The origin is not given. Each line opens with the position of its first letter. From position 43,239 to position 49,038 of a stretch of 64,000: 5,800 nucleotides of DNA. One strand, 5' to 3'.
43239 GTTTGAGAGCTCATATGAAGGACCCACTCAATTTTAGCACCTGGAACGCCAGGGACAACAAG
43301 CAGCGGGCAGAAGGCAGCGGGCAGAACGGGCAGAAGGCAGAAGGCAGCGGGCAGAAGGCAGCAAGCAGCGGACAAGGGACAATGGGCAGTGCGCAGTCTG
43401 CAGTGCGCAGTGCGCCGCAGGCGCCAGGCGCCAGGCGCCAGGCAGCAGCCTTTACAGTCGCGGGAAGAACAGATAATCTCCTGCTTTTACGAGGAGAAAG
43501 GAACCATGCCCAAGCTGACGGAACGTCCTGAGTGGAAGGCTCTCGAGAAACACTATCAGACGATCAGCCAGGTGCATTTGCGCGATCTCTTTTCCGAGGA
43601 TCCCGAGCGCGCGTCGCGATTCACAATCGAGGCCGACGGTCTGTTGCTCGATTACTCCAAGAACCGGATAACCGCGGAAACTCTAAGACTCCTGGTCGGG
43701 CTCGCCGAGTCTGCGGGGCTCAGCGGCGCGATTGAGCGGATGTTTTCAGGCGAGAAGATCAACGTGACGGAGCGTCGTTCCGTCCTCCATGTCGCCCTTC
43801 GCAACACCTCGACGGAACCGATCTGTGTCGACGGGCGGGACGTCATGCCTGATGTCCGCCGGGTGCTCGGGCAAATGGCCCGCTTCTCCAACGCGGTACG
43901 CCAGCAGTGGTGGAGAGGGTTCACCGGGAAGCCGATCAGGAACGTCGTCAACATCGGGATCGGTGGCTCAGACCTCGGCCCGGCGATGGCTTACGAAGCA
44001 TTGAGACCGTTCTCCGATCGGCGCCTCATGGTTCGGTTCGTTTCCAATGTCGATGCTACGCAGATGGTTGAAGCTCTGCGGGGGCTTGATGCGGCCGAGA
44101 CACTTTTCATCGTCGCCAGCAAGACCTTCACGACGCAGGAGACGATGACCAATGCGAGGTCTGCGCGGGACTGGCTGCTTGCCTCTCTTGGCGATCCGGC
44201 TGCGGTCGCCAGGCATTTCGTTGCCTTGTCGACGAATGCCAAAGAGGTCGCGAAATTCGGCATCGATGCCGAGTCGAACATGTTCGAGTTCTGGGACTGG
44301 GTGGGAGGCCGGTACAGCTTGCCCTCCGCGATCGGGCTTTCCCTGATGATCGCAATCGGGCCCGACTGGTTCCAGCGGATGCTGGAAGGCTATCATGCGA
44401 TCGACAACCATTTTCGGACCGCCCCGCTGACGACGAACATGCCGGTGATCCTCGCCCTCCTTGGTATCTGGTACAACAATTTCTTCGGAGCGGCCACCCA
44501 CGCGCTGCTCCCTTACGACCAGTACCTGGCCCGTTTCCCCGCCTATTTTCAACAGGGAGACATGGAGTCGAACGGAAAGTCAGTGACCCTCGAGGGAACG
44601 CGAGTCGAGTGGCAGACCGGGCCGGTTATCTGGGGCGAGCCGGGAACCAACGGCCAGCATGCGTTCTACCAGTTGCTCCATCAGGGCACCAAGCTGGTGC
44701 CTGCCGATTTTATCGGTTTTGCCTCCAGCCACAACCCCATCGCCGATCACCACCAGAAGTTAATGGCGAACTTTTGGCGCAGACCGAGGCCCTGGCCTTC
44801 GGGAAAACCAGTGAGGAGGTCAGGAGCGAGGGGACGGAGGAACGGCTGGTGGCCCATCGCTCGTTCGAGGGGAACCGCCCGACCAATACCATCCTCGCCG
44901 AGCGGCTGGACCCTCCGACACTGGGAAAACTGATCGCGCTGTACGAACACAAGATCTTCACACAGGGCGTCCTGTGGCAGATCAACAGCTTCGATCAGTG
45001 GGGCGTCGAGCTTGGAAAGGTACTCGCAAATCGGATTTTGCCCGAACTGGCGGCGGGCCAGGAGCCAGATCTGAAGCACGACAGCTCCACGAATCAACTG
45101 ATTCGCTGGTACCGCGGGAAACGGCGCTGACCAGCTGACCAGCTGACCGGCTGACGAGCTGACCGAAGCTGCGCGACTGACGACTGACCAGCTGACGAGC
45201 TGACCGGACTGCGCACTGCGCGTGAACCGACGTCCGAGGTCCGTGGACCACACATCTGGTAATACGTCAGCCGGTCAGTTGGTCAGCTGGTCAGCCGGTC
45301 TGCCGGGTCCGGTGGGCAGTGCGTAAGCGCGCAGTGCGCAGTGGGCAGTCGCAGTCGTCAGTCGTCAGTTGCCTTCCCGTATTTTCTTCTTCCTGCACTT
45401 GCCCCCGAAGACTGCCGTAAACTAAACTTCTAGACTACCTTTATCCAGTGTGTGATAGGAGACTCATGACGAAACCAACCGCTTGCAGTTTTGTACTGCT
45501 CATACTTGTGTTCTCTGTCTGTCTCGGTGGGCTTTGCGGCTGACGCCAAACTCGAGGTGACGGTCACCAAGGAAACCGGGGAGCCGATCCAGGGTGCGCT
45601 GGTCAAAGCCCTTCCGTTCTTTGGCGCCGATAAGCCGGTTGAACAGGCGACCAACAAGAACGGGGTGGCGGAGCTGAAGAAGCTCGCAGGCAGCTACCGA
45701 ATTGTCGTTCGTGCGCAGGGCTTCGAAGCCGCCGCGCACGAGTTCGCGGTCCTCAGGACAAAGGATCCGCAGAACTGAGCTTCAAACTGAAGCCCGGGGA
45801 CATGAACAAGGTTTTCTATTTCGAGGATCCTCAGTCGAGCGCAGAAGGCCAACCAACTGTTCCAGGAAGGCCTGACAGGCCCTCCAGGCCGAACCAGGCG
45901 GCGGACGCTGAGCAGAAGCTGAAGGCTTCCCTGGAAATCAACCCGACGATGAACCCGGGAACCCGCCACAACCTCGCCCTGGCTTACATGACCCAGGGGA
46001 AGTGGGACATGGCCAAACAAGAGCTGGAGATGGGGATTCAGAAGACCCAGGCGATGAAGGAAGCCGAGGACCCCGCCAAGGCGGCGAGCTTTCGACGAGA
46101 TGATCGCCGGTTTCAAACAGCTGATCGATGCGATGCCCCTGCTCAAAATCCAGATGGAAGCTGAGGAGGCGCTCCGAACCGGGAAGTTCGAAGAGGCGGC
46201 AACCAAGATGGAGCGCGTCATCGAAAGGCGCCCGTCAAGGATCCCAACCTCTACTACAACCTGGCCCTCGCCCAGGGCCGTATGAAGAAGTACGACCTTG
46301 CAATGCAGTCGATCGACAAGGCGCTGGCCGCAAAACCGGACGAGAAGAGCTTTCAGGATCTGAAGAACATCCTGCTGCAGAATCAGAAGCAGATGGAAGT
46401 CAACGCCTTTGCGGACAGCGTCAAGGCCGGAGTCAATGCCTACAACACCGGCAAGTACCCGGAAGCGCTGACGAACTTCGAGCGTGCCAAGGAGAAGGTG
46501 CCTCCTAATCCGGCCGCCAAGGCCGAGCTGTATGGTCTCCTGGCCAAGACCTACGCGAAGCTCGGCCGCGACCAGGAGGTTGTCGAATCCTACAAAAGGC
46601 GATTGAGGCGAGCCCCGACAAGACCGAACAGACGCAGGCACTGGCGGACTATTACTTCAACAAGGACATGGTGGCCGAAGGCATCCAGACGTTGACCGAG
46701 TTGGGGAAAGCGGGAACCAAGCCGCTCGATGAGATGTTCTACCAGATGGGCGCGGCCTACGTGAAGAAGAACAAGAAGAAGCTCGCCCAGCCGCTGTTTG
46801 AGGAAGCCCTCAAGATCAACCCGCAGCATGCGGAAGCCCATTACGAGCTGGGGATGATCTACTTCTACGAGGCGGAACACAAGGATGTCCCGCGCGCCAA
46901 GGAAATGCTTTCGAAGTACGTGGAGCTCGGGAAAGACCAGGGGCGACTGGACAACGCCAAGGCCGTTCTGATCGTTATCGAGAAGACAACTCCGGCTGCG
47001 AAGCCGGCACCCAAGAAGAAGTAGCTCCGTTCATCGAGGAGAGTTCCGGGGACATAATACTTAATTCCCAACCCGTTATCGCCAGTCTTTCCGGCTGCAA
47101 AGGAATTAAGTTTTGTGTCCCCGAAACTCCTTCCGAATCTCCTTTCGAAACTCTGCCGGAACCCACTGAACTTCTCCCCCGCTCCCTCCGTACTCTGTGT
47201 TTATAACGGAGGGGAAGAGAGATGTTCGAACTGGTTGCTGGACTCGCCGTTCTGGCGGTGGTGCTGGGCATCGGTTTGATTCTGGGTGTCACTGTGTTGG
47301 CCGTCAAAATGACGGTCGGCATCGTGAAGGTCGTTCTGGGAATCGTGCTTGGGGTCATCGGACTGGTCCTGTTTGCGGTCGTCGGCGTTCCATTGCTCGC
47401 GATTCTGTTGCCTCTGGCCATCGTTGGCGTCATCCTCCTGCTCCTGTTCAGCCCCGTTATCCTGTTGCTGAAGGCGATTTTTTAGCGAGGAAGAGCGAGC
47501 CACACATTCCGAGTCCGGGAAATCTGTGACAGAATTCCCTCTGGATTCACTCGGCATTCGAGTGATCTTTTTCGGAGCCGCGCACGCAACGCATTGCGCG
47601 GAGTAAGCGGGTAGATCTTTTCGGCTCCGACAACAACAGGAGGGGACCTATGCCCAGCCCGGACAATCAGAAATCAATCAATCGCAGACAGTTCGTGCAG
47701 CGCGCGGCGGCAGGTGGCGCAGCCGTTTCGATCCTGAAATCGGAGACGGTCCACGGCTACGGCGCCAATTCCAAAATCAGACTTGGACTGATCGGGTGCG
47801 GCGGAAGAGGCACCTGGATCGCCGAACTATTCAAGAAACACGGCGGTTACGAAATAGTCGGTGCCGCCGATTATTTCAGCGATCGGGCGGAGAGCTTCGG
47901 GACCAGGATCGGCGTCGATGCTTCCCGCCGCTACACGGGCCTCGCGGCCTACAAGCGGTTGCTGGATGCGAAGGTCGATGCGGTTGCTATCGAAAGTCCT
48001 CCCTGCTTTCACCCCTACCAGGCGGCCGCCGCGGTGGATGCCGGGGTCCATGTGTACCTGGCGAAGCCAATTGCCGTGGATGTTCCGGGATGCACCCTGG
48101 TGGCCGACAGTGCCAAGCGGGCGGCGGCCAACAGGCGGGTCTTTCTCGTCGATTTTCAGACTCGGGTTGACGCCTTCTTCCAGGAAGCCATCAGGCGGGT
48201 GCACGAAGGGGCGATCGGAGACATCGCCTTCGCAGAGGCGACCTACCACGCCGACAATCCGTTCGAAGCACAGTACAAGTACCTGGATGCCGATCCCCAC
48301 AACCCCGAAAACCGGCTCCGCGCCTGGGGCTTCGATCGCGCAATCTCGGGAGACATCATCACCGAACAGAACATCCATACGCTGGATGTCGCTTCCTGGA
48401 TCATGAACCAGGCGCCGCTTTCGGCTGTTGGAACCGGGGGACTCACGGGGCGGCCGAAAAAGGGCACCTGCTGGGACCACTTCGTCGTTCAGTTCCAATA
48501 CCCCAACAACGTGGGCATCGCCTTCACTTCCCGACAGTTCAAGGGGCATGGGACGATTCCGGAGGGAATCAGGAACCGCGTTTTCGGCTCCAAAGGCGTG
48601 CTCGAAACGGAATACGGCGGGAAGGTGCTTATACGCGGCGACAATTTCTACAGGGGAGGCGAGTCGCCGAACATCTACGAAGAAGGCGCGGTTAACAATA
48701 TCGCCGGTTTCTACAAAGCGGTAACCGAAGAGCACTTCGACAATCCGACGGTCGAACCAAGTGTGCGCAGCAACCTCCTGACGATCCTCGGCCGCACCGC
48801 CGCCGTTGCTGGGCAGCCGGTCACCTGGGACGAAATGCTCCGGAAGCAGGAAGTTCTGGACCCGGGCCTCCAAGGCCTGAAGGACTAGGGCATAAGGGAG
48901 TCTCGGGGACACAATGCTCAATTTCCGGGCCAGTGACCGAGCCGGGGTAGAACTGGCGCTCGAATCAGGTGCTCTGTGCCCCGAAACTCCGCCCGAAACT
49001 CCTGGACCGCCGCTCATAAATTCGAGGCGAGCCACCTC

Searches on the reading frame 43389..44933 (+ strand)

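Call 22: search_protein_families(library=pfam, proteins=[window:43389-44933:+], max_evalue=0.00001)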
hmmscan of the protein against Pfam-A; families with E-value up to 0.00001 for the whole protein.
window:43389-44933:+ (514 aa): 1 family
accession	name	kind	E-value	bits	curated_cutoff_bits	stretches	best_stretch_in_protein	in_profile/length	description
PF00342.24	PGI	-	1.1e-173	578.8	22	1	88-473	1-385/486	Phosphoglucose isomerase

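Call 43: search_protein_families(library=pfam, proteins=[window:43389-44933:+], max_evalue=0.001)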
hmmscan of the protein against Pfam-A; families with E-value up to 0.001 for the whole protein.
window:43389-44933:+ (514 aa): 1 family
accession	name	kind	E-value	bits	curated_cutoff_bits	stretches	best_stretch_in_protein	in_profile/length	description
PF00342.24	PGI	-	1.1e-173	578.8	22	1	88-473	1-385/486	Phosphoglucose isomerase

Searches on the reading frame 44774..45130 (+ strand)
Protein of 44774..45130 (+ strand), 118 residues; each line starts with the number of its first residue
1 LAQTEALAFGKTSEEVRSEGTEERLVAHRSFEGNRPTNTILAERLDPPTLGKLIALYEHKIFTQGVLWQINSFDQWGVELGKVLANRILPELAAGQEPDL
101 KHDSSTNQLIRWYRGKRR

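Call 43: search_protein_families(library=pfam, proteins=[window:44774-45130:+], max_evalue=0.001)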
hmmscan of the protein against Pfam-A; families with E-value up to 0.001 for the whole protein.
window:44774-45130:+ (118 aa): 1 family
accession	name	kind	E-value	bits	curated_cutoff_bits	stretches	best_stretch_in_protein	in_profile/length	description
PF00342.24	PGI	-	5.8e-44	151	22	1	1-110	375-486/486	Phosphoglucose isomerase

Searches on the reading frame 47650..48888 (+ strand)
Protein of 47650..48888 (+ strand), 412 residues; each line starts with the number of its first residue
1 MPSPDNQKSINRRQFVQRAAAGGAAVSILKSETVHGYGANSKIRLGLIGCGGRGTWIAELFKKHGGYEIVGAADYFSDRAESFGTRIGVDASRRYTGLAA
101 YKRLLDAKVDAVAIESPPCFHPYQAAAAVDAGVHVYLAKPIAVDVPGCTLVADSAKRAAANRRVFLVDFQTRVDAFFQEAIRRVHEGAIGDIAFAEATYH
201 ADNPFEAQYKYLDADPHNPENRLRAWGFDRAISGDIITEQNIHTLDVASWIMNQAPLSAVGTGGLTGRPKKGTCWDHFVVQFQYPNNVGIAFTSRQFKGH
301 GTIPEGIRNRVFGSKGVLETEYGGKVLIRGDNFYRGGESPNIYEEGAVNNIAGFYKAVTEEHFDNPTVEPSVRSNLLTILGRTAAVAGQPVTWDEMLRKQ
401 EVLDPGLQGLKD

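Call 23: search_protein_families(library=pfam, proteins=[window:47650-48888:+], max_evalue=0.00001)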
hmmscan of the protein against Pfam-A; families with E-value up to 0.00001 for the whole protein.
window:47650-48888:+ (412 aa): 3 families
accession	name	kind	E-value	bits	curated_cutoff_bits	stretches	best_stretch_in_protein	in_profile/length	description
PF22725.1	GFO_IDH_MocA_C3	-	1.7e-13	51.1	27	1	177-319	1-124/124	GFO/IDH/MocA C-terminal domain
PF01408.29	GFO_IDH_MocA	-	3.7e-12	47.4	24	1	43-158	1-112/120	Oxidoreductase family, NAD-binding Rossmann fold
PF02894.22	GFO_IDH_MocA_C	-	4.5e-07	30.3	22.9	1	184-320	4-133/218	Oxidoreductase family, C-terminal alpha/beta domain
